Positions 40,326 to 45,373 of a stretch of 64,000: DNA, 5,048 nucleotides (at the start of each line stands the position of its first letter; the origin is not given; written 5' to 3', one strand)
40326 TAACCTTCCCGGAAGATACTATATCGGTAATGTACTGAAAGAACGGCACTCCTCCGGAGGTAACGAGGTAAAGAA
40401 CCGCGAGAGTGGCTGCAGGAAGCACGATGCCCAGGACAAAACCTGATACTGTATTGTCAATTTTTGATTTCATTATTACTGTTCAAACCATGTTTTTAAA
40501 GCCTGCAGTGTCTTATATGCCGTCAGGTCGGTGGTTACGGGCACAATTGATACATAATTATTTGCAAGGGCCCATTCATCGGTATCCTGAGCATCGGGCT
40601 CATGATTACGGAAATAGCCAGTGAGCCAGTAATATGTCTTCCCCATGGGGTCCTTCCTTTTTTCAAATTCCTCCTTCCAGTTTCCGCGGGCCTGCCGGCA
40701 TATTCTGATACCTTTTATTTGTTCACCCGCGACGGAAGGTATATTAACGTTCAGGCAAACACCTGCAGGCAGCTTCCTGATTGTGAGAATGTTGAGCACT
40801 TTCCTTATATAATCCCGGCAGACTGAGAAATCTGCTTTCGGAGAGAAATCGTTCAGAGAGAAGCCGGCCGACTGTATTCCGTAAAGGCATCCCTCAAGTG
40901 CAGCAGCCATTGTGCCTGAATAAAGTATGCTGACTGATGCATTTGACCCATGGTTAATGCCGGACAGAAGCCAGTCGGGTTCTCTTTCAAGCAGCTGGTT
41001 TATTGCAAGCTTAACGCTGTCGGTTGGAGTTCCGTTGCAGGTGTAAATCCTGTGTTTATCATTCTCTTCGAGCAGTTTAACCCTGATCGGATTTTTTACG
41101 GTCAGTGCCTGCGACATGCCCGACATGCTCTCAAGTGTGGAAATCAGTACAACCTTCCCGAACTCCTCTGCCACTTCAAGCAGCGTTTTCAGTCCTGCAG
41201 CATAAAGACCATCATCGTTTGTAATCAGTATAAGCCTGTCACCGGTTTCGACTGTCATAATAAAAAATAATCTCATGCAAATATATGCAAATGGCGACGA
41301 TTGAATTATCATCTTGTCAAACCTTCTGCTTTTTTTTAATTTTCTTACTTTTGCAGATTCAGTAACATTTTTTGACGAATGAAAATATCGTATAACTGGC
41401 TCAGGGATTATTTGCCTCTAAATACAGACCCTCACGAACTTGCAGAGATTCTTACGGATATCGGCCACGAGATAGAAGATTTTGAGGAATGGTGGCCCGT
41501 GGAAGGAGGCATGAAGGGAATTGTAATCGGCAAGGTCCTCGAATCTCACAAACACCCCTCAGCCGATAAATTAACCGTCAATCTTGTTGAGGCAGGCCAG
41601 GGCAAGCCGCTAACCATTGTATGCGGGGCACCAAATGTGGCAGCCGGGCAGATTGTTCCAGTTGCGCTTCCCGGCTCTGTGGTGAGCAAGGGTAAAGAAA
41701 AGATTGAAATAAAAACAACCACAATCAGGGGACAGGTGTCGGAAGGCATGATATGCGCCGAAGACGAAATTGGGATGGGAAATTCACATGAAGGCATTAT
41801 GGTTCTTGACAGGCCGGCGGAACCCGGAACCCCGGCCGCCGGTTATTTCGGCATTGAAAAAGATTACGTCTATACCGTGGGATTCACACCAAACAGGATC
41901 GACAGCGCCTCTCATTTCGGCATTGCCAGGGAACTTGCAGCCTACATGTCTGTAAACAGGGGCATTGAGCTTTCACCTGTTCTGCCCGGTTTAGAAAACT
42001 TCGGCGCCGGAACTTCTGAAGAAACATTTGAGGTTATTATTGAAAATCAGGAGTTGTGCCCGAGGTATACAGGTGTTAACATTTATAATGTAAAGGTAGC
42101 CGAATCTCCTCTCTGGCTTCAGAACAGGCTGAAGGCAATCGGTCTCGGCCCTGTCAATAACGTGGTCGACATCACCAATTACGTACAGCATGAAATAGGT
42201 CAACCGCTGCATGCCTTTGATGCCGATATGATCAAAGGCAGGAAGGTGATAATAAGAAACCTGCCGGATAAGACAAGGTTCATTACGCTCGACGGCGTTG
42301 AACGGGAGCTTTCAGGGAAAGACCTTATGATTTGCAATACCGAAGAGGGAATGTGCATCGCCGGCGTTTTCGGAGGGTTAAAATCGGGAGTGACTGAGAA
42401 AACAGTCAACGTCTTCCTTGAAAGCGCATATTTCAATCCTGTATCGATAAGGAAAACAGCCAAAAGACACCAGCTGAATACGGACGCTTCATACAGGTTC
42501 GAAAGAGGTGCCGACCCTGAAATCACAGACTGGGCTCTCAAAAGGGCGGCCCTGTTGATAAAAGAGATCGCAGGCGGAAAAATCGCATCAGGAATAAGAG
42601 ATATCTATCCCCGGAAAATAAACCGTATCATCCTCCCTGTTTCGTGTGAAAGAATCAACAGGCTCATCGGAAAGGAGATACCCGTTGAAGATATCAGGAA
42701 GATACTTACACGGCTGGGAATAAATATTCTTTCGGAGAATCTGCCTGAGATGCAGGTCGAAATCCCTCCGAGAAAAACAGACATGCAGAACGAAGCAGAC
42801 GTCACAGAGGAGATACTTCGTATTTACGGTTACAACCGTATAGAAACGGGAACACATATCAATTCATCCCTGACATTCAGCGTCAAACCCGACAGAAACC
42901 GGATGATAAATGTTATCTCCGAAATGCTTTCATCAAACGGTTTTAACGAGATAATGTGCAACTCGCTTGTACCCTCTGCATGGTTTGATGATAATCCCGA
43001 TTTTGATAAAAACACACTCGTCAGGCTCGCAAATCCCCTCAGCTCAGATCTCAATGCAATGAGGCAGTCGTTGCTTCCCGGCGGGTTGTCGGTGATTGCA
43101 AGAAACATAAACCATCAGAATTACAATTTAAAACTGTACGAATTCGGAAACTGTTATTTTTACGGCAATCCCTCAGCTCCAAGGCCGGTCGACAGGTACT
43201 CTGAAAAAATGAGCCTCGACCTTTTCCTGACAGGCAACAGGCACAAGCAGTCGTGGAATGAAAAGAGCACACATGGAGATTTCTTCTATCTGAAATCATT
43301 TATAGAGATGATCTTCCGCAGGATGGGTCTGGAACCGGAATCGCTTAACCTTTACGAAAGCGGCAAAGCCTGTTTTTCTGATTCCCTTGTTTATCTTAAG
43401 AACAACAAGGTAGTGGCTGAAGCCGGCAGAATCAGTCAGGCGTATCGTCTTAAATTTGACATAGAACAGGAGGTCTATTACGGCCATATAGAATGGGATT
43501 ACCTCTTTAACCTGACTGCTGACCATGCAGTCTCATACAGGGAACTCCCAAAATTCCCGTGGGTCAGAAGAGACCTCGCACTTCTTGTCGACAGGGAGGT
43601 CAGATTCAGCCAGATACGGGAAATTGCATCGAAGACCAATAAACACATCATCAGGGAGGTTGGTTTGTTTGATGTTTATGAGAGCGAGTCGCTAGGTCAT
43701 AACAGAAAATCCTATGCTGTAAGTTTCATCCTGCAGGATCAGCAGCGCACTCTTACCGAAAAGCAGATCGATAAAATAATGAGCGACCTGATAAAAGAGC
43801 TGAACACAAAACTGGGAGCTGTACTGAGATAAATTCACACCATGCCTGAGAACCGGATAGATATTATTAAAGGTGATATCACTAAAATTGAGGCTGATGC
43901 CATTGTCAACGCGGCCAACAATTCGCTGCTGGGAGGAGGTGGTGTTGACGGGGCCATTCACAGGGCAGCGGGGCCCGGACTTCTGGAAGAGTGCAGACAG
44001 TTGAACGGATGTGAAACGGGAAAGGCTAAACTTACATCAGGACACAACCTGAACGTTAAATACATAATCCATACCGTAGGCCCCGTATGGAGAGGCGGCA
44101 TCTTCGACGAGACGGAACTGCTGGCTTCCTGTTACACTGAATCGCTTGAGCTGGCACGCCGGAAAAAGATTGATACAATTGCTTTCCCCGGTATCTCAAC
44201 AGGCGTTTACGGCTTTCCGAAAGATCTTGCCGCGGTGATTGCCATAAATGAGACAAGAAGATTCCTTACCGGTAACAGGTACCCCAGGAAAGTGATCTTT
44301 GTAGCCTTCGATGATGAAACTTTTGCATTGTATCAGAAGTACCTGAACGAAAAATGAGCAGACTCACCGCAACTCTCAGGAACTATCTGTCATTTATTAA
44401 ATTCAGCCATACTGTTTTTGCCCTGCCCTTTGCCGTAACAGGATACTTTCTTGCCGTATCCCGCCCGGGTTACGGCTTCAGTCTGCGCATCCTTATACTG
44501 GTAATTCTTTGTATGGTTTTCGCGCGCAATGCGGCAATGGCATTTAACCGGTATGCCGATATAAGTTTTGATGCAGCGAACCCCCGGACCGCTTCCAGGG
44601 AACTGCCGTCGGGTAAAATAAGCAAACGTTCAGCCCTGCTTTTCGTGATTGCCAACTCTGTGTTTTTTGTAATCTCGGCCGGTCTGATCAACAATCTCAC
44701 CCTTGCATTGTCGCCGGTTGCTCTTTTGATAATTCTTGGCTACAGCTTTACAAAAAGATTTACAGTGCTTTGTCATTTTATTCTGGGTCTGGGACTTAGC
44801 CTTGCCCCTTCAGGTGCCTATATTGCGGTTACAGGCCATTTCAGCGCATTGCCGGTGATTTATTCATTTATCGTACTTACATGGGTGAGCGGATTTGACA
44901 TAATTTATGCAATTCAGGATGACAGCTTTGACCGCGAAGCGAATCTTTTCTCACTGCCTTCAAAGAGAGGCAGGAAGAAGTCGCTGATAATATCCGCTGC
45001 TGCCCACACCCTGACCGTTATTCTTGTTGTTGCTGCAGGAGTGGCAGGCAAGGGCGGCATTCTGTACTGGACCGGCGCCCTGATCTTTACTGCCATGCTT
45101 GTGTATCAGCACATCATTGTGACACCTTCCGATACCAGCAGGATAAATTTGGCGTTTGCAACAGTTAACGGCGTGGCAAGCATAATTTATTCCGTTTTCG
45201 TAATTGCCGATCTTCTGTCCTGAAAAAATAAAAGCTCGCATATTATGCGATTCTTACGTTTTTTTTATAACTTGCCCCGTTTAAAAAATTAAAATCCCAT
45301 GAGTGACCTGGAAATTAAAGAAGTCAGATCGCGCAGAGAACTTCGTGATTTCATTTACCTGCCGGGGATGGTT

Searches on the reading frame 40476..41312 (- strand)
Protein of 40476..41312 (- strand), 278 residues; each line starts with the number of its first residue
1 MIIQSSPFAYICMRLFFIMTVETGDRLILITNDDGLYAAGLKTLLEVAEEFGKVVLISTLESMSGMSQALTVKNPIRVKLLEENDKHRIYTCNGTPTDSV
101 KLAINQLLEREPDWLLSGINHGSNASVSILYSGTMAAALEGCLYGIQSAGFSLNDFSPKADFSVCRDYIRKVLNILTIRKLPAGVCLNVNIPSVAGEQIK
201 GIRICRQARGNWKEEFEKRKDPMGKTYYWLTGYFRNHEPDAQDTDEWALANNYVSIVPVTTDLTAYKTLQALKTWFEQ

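Call 16: search_protein_families(library=pfam, max_evalue=0.00001, proteins=[window:40476-41312:-])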
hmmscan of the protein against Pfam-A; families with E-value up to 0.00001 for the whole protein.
window:40476-41312:- (278 aa): 1 family
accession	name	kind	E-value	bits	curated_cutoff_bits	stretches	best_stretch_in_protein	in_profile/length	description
PF01975.23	SurE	-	2.6e-54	184.3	22.1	1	28-214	1-189/189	Survival protein SurE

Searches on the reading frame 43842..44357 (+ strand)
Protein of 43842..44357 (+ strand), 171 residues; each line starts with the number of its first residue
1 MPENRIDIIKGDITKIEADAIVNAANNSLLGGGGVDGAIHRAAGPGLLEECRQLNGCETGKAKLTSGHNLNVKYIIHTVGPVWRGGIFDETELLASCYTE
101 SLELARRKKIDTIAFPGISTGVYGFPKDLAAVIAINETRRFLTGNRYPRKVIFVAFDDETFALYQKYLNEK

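Call 16: search_protein_families(library=pfam, max_evalue=0.00001, proteins=[window:43842-44357:+])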
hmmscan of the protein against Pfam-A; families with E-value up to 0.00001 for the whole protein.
window:43842-44357:+ (171 aa): 1 family
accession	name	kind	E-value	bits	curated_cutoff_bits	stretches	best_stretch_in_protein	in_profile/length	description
PF01661.27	Macro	-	8.3e-46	155.2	22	1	22-134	1-118/118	Macro domain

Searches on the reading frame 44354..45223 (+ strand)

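Call 16: search_protein_families(library=pfam, max_evalue=0.00001, proteins=[window:44354-45223:+])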
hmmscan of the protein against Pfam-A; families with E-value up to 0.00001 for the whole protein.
window:44354-45223:+ (289 aa): 1 family
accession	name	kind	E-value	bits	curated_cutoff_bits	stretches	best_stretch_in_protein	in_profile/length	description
PF01040.23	UbiA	-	1.4e-52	178.9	34.2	1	24-269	2-245/250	UbiA prenyltransferase family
